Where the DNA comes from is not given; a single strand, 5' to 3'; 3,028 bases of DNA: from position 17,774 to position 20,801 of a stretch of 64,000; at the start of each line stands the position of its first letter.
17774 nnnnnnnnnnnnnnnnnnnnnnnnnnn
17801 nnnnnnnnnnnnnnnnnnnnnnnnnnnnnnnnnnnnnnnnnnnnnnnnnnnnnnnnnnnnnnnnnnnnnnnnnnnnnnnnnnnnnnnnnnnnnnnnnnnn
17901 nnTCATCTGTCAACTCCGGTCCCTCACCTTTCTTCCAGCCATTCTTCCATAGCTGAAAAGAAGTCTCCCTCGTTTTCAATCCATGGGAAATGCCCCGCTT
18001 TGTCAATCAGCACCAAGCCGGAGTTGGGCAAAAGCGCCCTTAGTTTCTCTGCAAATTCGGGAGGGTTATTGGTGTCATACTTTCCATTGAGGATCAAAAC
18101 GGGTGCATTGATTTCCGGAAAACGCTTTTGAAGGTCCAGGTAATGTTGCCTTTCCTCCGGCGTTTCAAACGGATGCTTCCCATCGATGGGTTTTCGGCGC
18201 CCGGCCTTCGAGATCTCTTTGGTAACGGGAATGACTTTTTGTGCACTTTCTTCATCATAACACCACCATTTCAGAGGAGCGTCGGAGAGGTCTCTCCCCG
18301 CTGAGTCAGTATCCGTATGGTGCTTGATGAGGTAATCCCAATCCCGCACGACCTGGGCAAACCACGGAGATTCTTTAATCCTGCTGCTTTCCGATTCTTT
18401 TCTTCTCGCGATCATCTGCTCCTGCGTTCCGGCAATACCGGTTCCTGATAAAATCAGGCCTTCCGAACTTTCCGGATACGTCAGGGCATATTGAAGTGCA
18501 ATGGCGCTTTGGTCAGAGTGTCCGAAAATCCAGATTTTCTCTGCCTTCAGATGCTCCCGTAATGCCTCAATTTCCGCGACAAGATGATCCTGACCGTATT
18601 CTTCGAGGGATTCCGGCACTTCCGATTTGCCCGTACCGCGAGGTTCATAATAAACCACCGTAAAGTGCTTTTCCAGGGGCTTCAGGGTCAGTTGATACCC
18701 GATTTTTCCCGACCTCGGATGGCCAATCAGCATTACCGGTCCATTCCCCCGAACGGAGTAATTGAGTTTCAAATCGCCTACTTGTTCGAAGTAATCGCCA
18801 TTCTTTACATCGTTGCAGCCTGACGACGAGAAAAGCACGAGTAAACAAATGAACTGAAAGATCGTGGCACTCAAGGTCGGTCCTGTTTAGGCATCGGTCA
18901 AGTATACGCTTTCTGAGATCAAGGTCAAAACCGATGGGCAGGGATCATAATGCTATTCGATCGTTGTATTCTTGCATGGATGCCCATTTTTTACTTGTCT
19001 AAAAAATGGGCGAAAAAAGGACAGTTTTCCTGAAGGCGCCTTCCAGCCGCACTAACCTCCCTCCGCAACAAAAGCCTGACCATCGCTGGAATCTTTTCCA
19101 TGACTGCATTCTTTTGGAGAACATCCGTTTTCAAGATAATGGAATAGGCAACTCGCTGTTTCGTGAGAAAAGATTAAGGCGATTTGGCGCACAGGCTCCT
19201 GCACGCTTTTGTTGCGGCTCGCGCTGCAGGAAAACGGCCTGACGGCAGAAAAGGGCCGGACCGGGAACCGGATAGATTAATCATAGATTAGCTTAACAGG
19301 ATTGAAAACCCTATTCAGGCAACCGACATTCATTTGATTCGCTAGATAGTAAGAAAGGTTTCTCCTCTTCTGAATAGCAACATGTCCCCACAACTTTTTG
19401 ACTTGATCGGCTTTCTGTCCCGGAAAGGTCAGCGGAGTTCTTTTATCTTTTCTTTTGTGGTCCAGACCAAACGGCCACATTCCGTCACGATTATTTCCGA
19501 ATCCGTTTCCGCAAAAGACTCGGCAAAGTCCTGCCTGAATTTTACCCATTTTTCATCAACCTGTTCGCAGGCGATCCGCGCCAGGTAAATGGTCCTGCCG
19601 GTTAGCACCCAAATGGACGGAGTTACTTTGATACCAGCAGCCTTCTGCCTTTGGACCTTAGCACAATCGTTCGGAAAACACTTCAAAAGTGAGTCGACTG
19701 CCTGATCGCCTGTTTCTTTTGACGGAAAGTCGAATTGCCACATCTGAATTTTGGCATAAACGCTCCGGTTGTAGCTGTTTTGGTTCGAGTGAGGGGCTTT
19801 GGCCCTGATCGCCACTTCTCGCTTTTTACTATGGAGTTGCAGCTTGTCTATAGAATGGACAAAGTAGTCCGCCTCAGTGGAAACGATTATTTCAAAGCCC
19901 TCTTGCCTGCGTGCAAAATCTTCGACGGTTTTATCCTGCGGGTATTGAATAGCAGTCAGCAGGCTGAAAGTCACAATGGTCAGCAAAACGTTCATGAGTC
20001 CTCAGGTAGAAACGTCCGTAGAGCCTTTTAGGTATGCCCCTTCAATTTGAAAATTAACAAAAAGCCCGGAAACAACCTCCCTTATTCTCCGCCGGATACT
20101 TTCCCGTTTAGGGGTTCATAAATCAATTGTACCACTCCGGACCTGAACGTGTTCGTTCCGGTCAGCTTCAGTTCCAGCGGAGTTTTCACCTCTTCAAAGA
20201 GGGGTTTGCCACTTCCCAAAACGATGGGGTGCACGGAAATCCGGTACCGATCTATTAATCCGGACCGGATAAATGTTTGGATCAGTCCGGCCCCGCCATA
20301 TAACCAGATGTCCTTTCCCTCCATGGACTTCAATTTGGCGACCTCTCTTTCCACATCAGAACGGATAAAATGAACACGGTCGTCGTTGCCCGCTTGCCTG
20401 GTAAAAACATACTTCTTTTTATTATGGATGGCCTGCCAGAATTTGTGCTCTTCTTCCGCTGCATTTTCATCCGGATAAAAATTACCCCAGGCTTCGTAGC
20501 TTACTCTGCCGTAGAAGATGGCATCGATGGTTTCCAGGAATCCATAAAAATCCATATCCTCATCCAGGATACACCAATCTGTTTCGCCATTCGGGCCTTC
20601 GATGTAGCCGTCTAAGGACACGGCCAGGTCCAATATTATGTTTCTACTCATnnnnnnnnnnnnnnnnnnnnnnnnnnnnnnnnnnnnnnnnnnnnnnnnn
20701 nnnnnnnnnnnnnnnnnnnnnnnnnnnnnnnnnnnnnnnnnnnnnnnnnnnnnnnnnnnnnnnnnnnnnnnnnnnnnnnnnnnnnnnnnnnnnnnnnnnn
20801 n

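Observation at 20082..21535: Rifampin ADP-ribosyltransferase (arr) in an operon-like arrangement with MarR and a RibD-C-type reductase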

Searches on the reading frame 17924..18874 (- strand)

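Call 3: search_protein_families(library=pfam, proteins=[window:17924-18874:-], max_evalue=0.01)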
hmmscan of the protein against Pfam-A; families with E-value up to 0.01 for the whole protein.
window:17924-18874:- (316 aa): 4 families
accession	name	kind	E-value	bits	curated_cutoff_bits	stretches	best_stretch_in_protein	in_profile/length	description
PF00561.26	Abhydrolase_1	-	1.5e-22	80.9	25.8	1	63-301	19-244/245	alpha/beta hydrolase fold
PF12146.15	Hydrolase_4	-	8.5e-12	45.3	27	1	69-299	30-236/239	Serine aminopeptidase, S33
PF12697.13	Abhydrolase_6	-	8.4e-08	33.6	26.3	1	67-303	24-212/217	Alpha/beta hydrolase family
PF08386.16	Abhydrolase_4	-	0.0002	21.9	21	1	256-296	34-74/103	TAP-like protein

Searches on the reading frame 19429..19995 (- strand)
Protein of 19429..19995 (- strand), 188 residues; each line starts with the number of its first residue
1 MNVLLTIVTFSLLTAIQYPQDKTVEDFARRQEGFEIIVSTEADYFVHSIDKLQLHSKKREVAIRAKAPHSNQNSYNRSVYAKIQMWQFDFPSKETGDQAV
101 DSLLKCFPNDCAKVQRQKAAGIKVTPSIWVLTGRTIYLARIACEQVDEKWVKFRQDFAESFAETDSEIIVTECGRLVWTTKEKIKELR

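Call 3: search_protein_families(library=pfam, proteins=[window:19429-19995:-], max_evalue=0.01)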
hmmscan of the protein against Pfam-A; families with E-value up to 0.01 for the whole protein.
window:19429-19995:- (188 aa): 1 family
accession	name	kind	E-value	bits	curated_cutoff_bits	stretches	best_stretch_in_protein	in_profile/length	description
PF24056.1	zf-C2H2_ZFHX3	-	0.0058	16.8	27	0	43-57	7-21/25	Zinc finger homeobox protein 3-like, C2H2 type zinc-finger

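Call 4: search_protein_families(library=ncbifam, proteins=[window:19429-19995:-], max_evalue=0.01)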
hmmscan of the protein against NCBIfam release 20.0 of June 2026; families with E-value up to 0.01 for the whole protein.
window:19429-19995:- (188 aa): 0 families
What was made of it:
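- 19429..19995 (-): 188-aa hypothetical protein with an N-terminal hydrophobic signal-like segment, 86 nt downstream of ribD_C. It may be co-transcribed. It is not part of the conserved module. No Pfam or NCBIfam family (calls 3, 4).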

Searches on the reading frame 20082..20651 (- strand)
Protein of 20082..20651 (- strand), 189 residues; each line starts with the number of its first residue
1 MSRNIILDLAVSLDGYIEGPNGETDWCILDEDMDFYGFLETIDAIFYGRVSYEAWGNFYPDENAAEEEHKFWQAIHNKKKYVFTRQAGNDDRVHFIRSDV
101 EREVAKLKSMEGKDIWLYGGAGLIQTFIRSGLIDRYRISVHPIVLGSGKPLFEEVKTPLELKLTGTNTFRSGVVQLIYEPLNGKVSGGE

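Call 3: search_protein_families(library=pfam, proteins=[window:20082-20651:-], max_evalue=0.01)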
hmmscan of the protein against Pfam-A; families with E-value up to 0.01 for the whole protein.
window:20082-20651:- (189 aa): 1 family
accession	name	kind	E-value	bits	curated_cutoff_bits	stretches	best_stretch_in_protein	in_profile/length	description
PF01872.23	RibD_C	-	2.7e-25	89.8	24.1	1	4-174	2-196/197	RibD C-terminal domain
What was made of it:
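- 20082..20651 (-): ribD_C (yyaP-like): 189-aa reductase of the RibD_C / DHFR-like superfamily, substrate unknown. Third gene of the operon. Pfam RibD_C 2.7e-25 (call 3).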

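Call 4: search_protein_families(library=ncbifam, proteins=[window:20082-20651:-], max_evalue=0.01)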
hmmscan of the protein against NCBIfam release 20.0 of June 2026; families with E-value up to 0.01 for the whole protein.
window:20082-20651:- (189 aa): 3 families
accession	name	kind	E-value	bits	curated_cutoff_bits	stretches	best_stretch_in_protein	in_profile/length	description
TIGR00227.1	ribD_Cterm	domain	4e-05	23.3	150.15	1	104-146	134-176/216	riboflavin-specific deaminase C-terminal domain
NF010663.0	PRK14059.1-1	equivalog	0.001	18.4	184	1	90-173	156-244/253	pyrimidine reductase family protein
TIGR01508.1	rib_reduct_arch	equivalog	0.0035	16.6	186.45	1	97-147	122-172/210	2,5-diamino-6-(ribosylamino)-4(3H)-pyrimidinone 5'-phosphate reductase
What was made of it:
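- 20082..20651 (-): It fails the riboflavin RibD reductase models (TIGR00227 23 bits against a cutoff of 150) (call 4).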

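Call 6: search_solved_structures(query=window:20082-20651:-, show_alignments=2)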
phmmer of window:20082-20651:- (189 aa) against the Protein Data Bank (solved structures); distinct sequences matched with E-value up to 0.001: 8.
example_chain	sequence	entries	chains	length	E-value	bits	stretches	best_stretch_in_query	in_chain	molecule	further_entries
2gd9_A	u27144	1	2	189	4.2e-65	222.3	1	2-179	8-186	Hypothetical protein yyaP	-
3jtw_A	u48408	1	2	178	5e-18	68.7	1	1-165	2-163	Dihydrofolate reductase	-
8jsv_A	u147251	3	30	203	1e-13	54.6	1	46-180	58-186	Dihydrofolate reductase family protein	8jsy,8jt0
3ky8_A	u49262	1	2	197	1.5e-11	47.5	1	6-177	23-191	Putative riboflavin biosynthesis protein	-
7xh2_A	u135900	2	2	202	7.9e-11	45.2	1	5-178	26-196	Uncharacterized protein sfcH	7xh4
3kgy_A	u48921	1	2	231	1.3e-08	38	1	47-159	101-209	Bifunctional deaminase-reductase domain protein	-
2xw7_A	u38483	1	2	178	1.4e-07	34.6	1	9-150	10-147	DIHYDROFOLATE REDUCTASE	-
1cz3_A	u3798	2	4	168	5.6e-06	29.3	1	88-165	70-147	DIHYDROFOLATE REDUCTASE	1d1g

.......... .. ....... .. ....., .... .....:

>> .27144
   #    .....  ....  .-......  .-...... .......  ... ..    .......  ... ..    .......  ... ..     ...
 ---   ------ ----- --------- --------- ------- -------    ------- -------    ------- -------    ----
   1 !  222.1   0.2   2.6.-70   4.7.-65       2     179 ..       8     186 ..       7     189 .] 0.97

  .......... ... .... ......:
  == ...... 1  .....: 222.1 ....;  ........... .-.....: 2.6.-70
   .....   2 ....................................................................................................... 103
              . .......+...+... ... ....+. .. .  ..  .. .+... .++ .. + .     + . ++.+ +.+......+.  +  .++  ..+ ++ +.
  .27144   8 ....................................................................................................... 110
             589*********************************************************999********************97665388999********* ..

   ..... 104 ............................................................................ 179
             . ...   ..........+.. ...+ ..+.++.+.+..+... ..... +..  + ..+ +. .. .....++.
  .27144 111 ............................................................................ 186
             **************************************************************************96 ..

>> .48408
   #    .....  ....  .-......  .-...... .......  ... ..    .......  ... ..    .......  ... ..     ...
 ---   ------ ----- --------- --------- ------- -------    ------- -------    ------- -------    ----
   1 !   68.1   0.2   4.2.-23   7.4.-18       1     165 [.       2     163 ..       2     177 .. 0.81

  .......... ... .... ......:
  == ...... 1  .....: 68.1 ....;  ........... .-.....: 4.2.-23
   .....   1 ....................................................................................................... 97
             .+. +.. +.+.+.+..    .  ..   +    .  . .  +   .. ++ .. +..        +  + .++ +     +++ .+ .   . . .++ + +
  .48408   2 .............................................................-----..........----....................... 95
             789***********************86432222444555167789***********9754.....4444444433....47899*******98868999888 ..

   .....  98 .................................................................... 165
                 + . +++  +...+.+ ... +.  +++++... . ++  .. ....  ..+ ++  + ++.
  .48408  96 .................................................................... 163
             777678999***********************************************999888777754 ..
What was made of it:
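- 20082..20651 (-): PDB 2gd9, B. subtilis YyaP, at 4e-65 (call 6).
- On RibD_C / DHFR-like reductase superfamily: 2gd9 at 4e-65 (call 6).
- Closest known: Bacillus subtilis YyaP. Same: 222 bits (E = 4e-65) over residues 2-179, with the G-G-A/S-x-L-I nucleotide-binding stretch conserved (call 6).
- It belongs to the DHFR-like superfamily and matches PDB chains deposited as dihydrofolate reductases (3jtw, 2xw7, 1cz3) (call 6). No function is known for YyaP; the PDB entry calls it hypothetical (call 6).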

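Call 55: find_homologous_proteins(query=window:20082-20651:-, max_evalue=1e-30)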
Query window:20082-20651:- (189 aa): 3119 proteins with E <= 1e-30 among 3335 candidates; the best 120 are listed.
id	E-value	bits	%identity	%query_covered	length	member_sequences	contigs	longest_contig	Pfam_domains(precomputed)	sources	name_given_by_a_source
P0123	8.9e-125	432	100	100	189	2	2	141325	PF01872.23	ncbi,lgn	-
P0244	1.6e-80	287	71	94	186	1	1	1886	PF01872.23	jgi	jgi:dihydrofolate reductase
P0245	2.4e-80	287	70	94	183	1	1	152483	PF01872.23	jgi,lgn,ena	-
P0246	3.6e-80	286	70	94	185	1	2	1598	PF01872.23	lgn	-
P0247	1.6e-79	284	67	95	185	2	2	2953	PF01872.23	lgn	-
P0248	1.6e-79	284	68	95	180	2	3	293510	PF01872.23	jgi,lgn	jgi:dihydrofolate reductase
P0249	3.0e-79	283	67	95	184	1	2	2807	PF01872.23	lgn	-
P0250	3.0e-79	283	72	94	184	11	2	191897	PF01872.23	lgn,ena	-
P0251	3.4e-79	283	69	94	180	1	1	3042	PF01872.23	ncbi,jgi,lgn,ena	-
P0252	4.0e-79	283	69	95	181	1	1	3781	PF01872.23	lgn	-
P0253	4.0e-79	283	69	95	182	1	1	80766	PF01872.23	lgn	-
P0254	4.9e-79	283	67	93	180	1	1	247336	PF01872.23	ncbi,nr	ncbi:MAG: dihydrofolate reductase [Bacteroidia bacterium]|nr:dihydrofolate reductase [Bacteroidia ba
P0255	5.7e-79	282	68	94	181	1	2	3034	PF01872.23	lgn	-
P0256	6.9e-79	282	71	94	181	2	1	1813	PF01872.23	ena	-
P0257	6.9e-79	282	68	95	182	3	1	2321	PF01872.23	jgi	jgi:dihydrofolate reductase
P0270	3.2e-78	280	68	94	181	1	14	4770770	PF01872.23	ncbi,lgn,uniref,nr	ncbi:dihydrofolate reductase family protein [Pontibacter actiniarum]|uniref:Bacterial bifunctional d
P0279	1.0e-77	278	66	95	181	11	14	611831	PF01872.23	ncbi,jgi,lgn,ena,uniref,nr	ncbi:MAG: hypothetical protein BGO88_12065 [Flavobacterium sp. 38-13]|uniref:dihydrofolate reductase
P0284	1.2e-77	278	64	95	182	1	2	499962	PF01872.23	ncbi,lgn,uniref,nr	ncbi:hypothetical protein ACM46_20440 [Chryseobacterium angstadtii]|uniref:Bacterial bifunctional de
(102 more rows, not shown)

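Call 56: find_encoding_contigs(protein=P0245, flank=3000, max_places=2)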
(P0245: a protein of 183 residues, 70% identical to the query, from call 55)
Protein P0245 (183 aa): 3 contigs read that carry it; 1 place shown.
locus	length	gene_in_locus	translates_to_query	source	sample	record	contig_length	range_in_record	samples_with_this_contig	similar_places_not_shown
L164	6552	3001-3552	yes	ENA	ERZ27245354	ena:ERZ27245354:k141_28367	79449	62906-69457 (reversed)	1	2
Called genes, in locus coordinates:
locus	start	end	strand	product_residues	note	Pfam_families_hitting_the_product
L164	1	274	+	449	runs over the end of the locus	PF00144:Beta-lactamase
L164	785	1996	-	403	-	PF15428:Imm26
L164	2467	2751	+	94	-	PF13560:HTH_31 (weak), PF01381:HTH_3 (weak)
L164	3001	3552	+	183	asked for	PF01872:RibD_C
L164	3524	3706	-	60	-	-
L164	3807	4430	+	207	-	PF00027:cNMP_binding, PF13545:HTH_Crp_2, PF00325:Crp (weak)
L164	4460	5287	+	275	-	PF01925:TauE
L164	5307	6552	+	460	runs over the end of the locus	PF00753:Lactamase_B, PF00581:Rhodanese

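Call 57: find_encoding_contigs(protein=P0250, flank=3000, max_places=2)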
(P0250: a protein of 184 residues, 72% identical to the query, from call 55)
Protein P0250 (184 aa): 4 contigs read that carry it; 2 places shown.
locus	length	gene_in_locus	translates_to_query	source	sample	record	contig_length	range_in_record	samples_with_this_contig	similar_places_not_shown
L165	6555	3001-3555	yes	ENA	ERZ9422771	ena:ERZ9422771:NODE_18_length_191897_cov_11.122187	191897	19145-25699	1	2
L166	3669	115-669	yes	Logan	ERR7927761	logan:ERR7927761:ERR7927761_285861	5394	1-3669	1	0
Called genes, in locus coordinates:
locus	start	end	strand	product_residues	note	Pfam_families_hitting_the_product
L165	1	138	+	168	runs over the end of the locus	PF00583:Acetyltransf_1 (weak)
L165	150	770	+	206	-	PF05175:MTS (weak), PF05401:NodS (weak), PF13847:Methyltransf_31, PF08241:Methyltransf_11, PF08242:Methyltransf_12, PF13649:Methyltransf_25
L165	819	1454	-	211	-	PF01370:Epimerase, PF03435:Sacchrp_dh_NADP (faint), PF05368:NmrA, PF13460:NAD_binding_10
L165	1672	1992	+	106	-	PF12840:HTH_20, PF01022:HTH_5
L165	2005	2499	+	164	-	PF08327:AHSA1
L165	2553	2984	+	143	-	-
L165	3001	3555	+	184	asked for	PF01872:RibD_C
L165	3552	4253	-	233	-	PF00072:Response_reg, PF04397:LytTR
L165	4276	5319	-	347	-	PF06580:His_kinase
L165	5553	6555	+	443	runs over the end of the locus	PF00144:Beta-lactamase, PF13354:Beta-lactamase2 (faint), PF11954:DUF3471 (weak)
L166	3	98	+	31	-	?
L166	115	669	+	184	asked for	PF01872:RibD_C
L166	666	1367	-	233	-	PF00072:Response_reg, PF04397:LytTR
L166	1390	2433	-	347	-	PF06580:His_kinase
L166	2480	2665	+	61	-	-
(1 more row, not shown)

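Call 58: find_encoding_contigs(protein=P0270, flank=3000, max_places=2)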
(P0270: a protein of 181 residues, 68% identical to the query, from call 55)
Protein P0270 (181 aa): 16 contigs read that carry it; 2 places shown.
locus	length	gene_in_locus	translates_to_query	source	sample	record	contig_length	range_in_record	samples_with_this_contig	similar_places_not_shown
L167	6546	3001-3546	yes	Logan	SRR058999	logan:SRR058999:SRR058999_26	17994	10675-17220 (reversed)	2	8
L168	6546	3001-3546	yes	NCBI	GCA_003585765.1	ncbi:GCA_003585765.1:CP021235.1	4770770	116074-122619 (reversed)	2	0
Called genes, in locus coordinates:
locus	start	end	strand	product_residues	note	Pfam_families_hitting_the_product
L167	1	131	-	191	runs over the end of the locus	PF01641:SelR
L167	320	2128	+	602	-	PF00009:GTP_EFTU, PF01926:MMR_HSR1 (faint), PF22042:EF-G_D2, PF03144:GTP_EFTU_D2, PF00679:EFG_C, PF21018:BipA_C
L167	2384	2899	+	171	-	-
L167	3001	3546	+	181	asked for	PF01872:RibD_C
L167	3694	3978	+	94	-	PF09844:DUF2071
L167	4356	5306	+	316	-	PF00248:Aldo_ket_red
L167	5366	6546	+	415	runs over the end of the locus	PF01757:Acyl_transf_3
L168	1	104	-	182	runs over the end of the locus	PF01641:SelR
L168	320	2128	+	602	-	PF00009:GTP_EFTU, PF01926:MMR_HSR1 (faint), PF22042:EF-G_D2, PF03144:GTP_EFTU_D2, PF00679:EFG_C, PF21018:BipA_C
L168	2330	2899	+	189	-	-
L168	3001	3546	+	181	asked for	PF01872:RibD_C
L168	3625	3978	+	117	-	PF09844:DUF2071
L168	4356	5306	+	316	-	PF00248:Aldo_ket_red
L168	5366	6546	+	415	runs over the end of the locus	PF01757:Acyl_transf_3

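Call 59: find_encoding_contigs(protein=P0279, flank=3000, max_places=3)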
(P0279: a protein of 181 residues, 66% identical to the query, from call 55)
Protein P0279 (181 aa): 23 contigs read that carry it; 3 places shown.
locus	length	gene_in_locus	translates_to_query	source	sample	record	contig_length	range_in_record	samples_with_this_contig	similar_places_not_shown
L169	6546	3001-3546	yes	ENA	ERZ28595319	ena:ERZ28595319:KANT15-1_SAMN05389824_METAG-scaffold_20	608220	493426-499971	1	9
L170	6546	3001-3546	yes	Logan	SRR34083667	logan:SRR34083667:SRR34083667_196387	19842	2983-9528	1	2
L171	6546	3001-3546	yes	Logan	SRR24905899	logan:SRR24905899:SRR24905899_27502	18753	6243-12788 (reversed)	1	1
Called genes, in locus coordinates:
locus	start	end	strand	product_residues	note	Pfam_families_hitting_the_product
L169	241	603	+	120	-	PF00581:Rhodanese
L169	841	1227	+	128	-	PF00903:Glyoxalase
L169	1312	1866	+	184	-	-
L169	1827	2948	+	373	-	PF00326:Peptidase_S9 (faint), PF08840:BAAT_C (weak)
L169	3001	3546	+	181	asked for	PF01872:RibD_C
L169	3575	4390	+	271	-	-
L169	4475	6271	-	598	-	PF00009:GTP_EFTU, PF22042:EF-G_D2, PF03144:GTP_EFTU_D2, PF00679:EFG_C, PF21018:BipA_C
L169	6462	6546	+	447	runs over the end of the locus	PF08447:PAS_3, PF00512:HisKA, PF02518:HATPase_c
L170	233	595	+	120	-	PF00581:Rhodanese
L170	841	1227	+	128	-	PF00903:Glyoxalase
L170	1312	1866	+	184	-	-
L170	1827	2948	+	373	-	PF00326:Peptidase_S9, PF08840:BAAT_C (weak)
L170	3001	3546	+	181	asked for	PF01872:RibD_C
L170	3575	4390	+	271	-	-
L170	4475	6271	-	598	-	PF00009:GTP_EFTU, PF22042:EF-G_D2, PF03144:GTP_EFTU_D2, PF00679:EFG_C, PF21018:BipA_C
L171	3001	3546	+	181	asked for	PF01872:RibD_C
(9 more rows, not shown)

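Call 60: find_encoding_contigs(protein=P0284, flank=3000, max_places=2)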
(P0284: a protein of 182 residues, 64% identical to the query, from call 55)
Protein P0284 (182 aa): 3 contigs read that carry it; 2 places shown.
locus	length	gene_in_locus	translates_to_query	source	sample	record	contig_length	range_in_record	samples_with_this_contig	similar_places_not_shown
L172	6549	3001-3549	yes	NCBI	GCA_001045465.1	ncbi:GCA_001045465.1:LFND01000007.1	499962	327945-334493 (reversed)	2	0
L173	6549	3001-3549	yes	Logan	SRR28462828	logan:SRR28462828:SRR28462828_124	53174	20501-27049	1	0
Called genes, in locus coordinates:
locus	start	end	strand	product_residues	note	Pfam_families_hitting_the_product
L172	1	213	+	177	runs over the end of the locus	PF13302:Acetyltransf_3, PF00583:Acetyltransf_1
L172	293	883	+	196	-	-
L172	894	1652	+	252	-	-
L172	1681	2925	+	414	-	-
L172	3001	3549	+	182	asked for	PF01872:RibD_C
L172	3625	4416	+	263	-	PF00561:Abhydrolase_1, PF12146:Hydrolase_4, PF12697:Abhydrolase_6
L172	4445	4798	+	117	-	PF09966:DUF2200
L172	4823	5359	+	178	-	-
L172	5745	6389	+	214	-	PF00926:DHBP_synthase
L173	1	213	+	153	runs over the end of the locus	PF00583:Acetyltransf_1, PF13302:Acetyltransf_3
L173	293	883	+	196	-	-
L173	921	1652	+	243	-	-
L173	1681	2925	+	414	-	-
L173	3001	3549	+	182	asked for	PF01872:RibD_C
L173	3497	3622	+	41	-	-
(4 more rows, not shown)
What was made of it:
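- Five sampled orthologues sit in unrelated contexts (calls 56-60). Close orthologues are usually elsewhere in the genome (calls 56-60).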
